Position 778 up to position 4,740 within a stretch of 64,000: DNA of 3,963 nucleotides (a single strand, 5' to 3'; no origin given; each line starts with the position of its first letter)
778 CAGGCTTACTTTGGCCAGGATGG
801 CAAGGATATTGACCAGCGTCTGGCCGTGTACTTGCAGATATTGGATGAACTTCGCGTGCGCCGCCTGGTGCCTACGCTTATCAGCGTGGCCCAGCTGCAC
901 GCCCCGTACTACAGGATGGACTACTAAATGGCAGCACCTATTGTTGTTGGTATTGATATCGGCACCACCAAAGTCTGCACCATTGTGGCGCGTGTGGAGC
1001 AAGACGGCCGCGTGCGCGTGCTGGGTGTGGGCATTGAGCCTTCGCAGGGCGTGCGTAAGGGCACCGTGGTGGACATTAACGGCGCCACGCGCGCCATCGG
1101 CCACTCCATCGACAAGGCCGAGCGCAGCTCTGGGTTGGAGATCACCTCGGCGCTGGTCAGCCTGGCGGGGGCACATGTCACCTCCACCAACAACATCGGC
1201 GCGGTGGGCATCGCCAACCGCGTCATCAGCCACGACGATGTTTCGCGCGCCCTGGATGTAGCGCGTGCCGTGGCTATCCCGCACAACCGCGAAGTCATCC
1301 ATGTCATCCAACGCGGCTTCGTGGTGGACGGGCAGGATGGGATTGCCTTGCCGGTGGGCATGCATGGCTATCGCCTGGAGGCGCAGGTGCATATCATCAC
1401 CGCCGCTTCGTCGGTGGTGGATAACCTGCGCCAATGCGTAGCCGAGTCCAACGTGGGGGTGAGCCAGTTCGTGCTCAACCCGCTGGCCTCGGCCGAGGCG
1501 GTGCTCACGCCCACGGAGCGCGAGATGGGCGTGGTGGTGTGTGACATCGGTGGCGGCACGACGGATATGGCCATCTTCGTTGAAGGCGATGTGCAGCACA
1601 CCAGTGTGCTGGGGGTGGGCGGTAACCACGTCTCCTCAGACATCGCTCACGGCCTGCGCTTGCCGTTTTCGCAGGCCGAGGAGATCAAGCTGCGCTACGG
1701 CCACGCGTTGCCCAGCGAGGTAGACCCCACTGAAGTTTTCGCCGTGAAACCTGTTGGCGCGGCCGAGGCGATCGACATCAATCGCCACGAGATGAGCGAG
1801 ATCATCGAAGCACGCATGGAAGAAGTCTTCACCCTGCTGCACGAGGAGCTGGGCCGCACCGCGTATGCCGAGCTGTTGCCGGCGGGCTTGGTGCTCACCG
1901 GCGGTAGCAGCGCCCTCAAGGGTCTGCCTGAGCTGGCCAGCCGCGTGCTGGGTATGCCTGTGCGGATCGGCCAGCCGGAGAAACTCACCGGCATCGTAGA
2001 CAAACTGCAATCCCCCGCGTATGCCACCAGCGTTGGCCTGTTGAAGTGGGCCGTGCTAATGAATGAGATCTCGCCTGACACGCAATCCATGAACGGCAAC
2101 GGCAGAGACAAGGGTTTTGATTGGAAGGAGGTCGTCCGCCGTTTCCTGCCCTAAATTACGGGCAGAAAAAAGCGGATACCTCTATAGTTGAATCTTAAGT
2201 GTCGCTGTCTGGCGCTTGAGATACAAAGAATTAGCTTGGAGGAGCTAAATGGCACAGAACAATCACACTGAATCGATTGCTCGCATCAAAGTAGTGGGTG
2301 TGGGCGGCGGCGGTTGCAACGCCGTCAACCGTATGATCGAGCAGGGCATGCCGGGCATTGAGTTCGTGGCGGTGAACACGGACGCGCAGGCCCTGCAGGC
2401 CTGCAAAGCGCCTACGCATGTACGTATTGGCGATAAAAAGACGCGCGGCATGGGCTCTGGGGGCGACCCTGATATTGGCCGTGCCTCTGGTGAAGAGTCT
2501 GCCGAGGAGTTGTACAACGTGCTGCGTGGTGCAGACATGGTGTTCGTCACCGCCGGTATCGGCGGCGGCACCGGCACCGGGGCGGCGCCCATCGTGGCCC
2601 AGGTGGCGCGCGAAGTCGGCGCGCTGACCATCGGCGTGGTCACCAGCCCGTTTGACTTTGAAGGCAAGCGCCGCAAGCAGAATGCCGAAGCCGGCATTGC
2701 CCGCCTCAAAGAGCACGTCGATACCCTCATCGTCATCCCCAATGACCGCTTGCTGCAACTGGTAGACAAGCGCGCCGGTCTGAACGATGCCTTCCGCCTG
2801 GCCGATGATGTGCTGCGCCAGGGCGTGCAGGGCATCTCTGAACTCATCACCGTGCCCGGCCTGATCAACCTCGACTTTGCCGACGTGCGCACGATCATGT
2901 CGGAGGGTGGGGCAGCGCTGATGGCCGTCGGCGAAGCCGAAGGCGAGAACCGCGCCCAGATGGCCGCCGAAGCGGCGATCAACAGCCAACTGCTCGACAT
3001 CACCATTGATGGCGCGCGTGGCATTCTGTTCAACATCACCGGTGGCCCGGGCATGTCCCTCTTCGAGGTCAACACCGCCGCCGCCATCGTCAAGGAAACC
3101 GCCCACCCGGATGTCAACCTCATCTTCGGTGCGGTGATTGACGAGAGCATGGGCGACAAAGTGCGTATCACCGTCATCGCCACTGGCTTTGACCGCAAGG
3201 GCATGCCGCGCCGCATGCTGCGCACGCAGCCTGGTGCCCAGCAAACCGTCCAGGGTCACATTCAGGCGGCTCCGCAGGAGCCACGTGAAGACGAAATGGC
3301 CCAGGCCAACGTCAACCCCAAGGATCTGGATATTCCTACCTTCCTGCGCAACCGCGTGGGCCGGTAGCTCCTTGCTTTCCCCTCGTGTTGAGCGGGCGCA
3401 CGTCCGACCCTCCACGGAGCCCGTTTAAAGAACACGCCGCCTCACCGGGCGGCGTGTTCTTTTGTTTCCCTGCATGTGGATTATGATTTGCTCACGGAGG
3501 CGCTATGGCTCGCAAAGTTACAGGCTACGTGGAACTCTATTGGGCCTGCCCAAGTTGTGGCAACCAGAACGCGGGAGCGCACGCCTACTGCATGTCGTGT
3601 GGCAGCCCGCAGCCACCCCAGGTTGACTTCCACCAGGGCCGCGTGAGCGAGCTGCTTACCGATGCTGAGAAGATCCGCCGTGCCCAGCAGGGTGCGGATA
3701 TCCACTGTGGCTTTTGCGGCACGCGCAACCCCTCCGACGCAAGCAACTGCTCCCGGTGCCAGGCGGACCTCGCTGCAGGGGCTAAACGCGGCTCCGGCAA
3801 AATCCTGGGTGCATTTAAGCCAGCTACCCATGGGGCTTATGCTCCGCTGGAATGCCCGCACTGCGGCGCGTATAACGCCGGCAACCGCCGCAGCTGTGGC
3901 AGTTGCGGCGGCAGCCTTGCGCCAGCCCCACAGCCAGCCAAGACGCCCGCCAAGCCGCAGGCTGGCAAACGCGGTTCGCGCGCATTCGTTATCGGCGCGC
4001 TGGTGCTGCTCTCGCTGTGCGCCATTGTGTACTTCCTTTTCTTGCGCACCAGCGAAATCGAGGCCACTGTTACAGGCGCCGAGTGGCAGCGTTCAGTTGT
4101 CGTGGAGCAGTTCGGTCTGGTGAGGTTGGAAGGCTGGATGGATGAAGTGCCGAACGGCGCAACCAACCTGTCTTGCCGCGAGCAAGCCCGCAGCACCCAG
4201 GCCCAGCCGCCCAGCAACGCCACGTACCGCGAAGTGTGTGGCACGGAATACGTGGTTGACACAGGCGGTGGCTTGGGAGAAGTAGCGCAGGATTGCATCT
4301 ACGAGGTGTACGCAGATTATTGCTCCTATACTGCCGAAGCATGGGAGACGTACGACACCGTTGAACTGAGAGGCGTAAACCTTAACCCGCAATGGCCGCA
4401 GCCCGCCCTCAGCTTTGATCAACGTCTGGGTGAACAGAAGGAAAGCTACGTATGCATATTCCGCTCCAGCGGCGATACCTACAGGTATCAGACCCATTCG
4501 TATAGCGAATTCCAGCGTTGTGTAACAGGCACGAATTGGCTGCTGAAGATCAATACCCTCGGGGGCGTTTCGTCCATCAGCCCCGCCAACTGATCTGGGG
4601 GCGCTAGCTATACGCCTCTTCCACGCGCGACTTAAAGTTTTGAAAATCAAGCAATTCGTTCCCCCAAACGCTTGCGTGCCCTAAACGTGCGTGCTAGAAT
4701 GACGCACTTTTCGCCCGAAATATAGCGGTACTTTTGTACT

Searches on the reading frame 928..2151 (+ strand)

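Call 10: search_protein_families(library=pfam, proteins=[window:928-2151:+], max_evalue=0.001)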
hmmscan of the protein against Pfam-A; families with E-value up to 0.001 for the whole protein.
window:928-2151:+ (408 aa): 6 families
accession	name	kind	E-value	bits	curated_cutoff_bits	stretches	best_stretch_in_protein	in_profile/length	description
PF14450.12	FtsA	-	2.2e-49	167.5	31.8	2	203-370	1-127/127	Cell division protein FtsA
PF02491.25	SHS2_FTSA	-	1.9e-26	92.6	25.4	1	81-158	1-79/79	SHS2 domain inserted in FTSA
PF06723.19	MreB_Mbl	-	2.2e-19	69.9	27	1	184-349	129-305/327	MreB/Mbl protein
PF06277.17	EutA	-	5.8e-09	35.8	27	1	196-239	139-182/475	Ethanolamine utilisation protein EutA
PF11104.14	PilM_2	-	6.4e-08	32.3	27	1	8-264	1-242/340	Type IV pilus assembly protein PilM;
PF08841.16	DDR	-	3.8e-05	23.3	24.6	1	186-254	120-188/328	Diol dehydratase reactivase ATPase-like domain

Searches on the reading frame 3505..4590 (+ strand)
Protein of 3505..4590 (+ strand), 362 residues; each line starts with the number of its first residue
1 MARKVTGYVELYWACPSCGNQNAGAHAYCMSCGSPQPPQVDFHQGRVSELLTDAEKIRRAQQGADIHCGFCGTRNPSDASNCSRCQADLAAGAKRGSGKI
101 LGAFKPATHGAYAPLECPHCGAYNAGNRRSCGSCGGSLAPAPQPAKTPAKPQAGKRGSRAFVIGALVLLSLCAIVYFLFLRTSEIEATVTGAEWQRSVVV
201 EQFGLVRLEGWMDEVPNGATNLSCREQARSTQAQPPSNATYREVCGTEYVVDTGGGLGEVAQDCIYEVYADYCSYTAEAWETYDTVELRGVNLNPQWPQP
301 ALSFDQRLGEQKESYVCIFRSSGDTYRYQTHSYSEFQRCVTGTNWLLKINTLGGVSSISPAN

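Call 10: search_protein_families(library=pfam, proteins=[window:3505-4590:+], max_evalue=0.001)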
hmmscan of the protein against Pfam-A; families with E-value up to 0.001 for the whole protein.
window:3505-4590:+ (362 aa): 5 families
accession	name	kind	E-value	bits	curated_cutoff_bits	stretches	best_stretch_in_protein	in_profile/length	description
PF00641.23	Zn_ribbon_RanBP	-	4.9e-11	42.1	27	1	10-37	2-29/30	Zn-finger in Ran binding protein and others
PF12773.13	DZR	-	1.6e-09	38.2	27.3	1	68-135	1-45/45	Double zinc ribbon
PF24463.1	DUF7577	-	1e-07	31.8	28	0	66-89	3-26/27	Domain of unknown function (DUF7577)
PF13240.11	Zn_Ribbon_1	-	2.8e-06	27.4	25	0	117-136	2-21/23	zinc-ribbon domain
PF18912.6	DZR_2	-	0.00016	21.9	27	0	114-144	7-37/56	Double zinc ribbon domain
